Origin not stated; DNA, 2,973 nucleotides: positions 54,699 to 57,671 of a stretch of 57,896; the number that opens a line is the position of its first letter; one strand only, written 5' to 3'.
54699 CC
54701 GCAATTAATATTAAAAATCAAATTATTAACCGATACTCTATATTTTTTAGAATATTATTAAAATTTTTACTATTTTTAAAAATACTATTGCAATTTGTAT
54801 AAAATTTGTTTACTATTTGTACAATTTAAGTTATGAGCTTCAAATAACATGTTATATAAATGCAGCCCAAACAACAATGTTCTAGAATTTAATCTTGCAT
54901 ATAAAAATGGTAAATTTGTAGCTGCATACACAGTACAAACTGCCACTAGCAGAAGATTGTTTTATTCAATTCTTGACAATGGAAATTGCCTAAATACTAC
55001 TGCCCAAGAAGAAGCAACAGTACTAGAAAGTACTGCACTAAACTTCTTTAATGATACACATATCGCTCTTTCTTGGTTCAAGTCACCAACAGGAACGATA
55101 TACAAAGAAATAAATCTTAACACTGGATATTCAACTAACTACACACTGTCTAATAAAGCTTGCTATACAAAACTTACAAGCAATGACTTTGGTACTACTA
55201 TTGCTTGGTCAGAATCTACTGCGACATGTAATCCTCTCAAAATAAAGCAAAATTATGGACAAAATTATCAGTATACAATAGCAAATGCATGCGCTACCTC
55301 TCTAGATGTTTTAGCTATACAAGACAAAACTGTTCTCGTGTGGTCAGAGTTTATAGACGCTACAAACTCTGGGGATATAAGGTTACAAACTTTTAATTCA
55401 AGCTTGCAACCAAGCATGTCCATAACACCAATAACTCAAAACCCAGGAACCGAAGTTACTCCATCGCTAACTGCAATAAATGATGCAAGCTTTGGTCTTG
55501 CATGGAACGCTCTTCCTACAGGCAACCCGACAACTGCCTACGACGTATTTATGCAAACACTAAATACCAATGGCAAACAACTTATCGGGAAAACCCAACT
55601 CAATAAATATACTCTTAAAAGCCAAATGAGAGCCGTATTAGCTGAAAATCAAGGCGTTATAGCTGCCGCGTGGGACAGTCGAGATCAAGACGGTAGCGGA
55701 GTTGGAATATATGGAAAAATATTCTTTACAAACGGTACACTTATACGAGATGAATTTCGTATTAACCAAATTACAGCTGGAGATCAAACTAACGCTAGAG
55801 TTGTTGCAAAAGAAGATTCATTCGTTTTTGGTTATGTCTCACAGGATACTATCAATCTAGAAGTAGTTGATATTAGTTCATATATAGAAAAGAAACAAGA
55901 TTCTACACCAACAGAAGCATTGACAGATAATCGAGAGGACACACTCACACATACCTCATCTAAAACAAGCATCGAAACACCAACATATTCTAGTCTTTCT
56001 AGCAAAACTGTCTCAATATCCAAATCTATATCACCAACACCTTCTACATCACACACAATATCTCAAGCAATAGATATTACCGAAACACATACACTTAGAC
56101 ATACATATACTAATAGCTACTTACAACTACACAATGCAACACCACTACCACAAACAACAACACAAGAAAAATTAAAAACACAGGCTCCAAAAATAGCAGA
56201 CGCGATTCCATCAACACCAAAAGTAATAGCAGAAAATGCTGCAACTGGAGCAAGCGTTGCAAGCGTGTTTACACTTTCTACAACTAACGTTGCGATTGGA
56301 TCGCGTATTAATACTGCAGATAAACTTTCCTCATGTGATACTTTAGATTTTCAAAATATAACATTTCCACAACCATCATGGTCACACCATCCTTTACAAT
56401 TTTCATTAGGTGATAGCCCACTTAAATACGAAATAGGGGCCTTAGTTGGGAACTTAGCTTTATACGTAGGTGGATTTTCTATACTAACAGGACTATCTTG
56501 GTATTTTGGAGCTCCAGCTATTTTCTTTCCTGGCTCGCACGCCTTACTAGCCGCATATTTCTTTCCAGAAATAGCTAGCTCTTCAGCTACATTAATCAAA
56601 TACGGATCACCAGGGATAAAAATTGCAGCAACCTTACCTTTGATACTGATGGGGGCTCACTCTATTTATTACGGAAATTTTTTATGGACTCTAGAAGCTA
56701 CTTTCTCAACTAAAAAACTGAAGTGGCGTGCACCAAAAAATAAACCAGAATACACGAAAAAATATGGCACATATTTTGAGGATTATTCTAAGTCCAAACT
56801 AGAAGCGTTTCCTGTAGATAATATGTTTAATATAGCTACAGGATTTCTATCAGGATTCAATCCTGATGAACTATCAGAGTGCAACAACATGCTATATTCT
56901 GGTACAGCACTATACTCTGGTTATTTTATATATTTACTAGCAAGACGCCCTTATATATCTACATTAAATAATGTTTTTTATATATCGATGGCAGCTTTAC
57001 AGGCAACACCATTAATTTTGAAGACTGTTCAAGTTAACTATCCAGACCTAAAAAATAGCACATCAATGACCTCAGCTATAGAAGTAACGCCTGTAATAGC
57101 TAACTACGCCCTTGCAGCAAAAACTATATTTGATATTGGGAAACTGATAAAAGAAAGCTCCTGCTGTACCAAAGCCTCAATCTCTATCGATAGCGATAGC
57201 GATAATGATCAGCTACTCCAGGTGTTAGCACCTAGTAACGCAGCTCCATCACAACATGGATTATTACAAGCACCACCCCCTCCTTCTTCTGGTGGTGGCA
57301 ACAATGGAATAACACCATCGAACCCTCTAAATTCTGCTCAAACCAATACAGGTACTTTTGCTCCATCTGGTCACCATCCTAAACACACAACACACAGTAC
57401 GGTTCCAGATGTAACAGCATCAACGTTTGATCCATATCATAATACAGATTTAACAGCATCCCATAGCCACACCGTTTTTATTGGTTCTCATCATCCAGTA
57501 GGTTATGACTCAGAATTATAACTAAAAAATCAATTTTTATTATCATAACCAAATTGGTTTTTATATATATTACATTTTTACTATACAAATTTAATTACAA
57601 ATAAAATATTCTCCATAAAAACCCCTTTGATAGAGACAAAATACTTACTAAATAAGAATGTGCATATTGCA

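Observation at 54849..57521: Orphan 890-aa modular protein: propeller-like W-repeats, mucin-like stalk, polytopic membrane core and Pro/Gly/His tail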

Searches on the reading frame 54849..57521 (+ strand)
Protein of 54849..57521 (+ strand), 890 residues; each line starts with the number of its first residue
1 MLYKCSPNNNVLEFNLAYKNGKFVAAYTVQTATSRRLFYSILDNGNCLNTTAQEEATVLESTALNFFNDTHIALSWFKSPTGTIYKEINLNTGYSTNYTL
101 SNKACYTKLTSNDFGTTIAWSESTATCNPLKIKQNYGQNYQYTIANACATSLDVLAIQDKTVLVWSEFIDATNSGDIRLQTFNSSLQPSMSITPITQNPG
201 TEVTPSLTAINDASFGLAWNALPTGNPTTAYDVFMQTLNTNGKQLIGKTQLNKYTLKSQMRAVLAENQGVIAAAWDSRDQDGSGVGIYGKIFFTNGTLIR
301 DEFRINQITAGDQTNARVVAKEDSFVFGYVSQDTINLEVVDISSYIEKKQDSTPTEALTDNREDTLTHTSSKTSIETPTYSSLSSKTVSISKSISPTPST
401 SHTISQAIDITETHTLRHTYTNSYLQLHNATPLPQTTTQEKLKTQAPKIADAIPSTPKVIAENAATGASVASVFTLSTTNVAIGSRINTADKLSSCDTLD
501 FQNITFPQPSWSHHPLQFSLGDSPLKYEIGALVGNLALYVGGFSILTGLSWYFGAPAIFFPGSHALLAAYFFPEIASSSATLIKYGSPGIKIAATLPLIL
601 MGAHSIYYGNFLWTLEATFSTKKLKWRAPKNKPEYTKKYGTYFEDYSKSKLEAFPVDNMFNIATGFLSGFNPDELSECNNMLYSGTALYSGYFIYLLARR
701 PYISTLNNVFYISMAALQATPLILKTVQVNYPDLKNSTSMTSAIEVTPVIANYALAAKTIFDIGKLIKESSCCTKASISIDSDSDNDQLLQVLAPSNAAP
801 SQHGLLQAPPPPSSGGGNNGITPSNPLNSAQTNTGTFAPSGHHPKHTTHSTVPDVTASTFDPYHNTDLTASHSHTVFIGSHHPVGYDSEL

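Call 3: search_protein_families(library=pfam, proteins=[window:54849-57521:+], max_evalue=10)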
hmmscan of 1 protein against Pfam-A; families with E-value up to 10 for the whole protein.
window:54849-57521:+ (890 aa): 1 family
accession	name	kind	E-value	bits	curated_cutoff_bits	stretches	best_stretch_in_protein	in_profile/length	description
PF02323.20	ELH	-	0.33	10.7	20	1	348-398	152-203/255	Egg-laying hormone precursor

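Call 4: search_protein_families(library=ncbifam, proteins=[window:54849-57521:+], max_evalue=10)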
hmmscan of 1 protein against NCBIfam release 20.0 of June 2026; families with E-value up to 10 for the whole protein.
window:54849-57521:+ (890 aa): 0 families

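Call 5: search_solved_structures(query=window:54849-57521:+, max_evalue=10)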
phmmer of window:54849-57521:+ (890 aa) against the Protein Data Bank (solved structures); distinct sequences matched with E-value up to 10: 0.

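Call 6: find_homologous_proteins(query=window:54849-57521:+, max_evalue=0.001)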
Query window:54849-57521:+ (890 aa): 5 proteins with E <= 0.001 among 8000 candidates.
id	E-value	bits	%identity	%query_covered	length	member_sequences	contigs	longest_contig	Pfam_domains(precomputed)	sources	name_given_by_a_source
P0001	1.0e-242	826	64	71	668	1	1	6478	-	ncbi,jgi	jgi:hypothetical protein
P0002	1.2e-17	82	31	14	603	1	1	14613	-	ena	-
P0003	1.3e-15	75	29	13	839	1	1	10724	-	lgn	-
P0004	7.9e-8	49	24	32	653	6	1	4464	-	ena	-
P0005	2.9e-7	47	28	17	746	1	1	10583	-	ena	-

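Call 9: list_cluster_members(proteins=[window:54849-57521:+, P0001])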
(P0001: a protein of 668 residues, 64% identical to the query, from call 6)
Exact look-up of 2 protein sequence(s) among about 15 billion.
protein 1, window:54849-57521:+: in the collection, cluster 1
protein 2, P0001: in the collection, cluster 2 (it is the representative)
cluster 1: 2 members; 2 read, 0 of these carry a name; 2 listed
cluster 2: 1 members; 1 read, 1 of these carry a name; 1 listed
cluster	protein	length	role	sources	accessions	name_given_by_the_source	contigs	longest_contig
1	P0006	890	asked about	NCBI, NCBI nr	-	-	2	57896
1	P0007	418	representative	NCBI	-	-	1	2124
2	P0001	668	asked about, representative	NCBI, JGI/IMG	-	hypothetical protein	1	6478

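Call 10: find_encoding_contigs(protein=P0001, flank=10000)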
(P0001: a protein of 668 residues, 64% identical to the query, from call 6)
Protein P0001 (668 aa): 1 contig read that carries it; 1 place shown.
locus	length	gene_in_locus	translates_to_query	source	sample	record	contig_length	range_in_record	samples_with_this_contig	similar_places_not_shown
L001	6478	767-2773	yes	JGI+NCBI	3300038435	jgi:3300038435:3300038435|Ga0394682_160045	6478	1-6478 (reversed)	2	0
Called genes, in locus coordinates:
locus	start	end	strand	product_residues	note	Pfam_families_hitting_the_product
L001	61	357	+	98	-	-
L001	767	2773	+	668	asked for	-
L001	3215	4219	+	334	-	-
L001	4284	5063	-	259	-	PF13489:Methyltransf_23, PF08241:Methyltransf_11, PF08242:Methyltransf_12 (weak), PF13649:Methyltransf_25 (weak)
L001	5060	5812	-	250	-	PF03883:H2O2_YaaD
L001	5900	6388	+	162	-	PF00300:His_Phos_1 (weak)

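Call 11: find_encoding_contigs(protein=window:54849-57521:+, flank=10000)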
Protein window:54849-57521:+ (890 aa): 1 contig read that carries it; 1 place shown.
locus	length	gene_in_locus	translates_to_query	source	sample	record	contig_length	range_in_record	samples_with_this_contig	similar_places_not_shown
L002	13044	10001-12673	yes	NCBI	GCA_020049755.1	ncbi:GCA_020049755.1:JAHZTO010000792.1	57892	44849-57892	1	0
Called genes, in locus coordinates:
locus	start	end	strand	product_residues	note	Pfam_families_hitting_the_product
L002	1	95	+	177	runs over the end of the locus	PF13244:MbhD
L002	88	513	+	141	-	PF04039:MnhB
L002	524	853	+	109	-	PF00420:Oxidored_q2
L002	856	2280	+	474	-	PF00361:Proton_antipo_M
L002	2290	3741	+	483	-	PF00361:Proton_antipo_M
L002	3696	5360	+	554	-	PF00361:Proton_antipo_M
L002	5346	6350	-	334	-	PF03739:LptF_LptG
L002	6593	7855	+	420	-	PF07690:MFS_1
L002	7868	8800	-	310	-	PF02401:LYTB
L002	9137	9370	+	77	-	PF03966:Trm112p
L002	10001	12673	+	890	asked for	-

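Call 14: find_related_loci(query=window:54849-57521:+, collection=genome_contigs, flank=10000)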
Query window:54849-57521:+ (890 aa) in genome_contigs; peptide patterns used: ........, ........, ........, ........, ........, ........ (x = any residue, [..] = any of these).
33 stretches matched a pattern, but none encodes a relative of the query by tblastn (E <= 1e-3).

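Call 30: search_protein_families(library=pfam, proteins=[P0002, P0003, P0004, P0005], max_evalue=1)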
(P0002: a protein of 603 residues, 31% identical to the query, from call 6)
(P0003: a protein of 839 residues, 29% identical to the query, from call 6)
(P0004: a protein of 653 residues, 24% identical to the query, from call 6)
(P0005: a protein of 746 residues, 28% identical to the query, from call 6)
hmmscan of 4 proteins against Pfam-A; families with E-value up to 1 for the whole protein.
P0002 (603 aa): 0 families

P0003 (839 aa): 0 families

P0004 (653 aa): 1 family
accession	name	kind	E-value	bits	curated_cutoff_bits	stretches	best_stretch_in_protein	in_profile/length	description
PF18884.5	TSP3_bac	-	0.081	13.2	25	1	561-582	1-22/22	Bacterial TSP3 repeat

P0005 (746 aa): 2 families
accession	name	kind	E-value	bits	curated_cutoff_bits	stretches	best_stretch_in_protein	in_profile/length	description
PF11941.14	DUF3459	-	0.38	11.6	22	0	394-422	21-49/90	Domain of unknown function (DUF3459)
PF20637.2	ATG5_HBR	-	0.46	10.8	21.3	0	187-212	25-50/59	Autophagy protein ATG5, alpha-helical bundle region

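Call 94: search_protein_families(library=ncbifam, proteins=[P0002, P0003, P0004, P0005], max_evalue=0.01)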
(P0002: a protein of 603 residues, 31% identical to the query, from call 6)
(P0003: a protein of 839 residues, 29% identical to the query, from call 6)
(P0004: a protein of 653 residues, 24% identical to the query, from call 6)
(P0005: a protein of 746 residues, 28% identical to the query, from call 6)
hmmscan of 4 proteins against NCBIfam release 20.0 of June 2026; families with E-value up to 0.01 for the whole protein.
P0002 (603 aa): 0 families

P0003 (839 aa): 1 family
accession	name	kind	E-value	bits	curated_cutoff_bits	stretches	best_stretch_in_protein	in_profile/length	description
NF012211.1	tand_rpt_95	domain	9.7e-06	25.5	90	1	619-663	51-94/98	tandem-95 repeat protein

P0004 (653 aa): 2 families
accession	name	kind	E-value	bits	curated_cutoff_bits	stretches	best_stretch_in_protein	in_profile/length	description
NF012150.3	blaSPM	exception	0.00011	21.8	500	0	168-223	37-92/272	SPM family subclass B1 metallo-beta-lactamase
NF042425.1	Amuc_1099_fam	equivalog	0.0011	18.6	50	1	559-585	127-153/321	Amuc_1099 family pilus-like system protein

P0005 (746 aa): 2 families
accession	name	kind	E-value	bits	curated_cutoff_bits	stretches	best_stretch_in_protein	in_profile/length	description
NF002183.0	PRK01029.1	equivalog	1.3e-05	24.4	405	0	250-294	245-289/429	Tol-Pal system protein TolB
TIGR04275.1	beta_prop_Msarc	repeat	2.7e-05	23.8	85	0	183-212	4-35/40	beta-propeller repeat protein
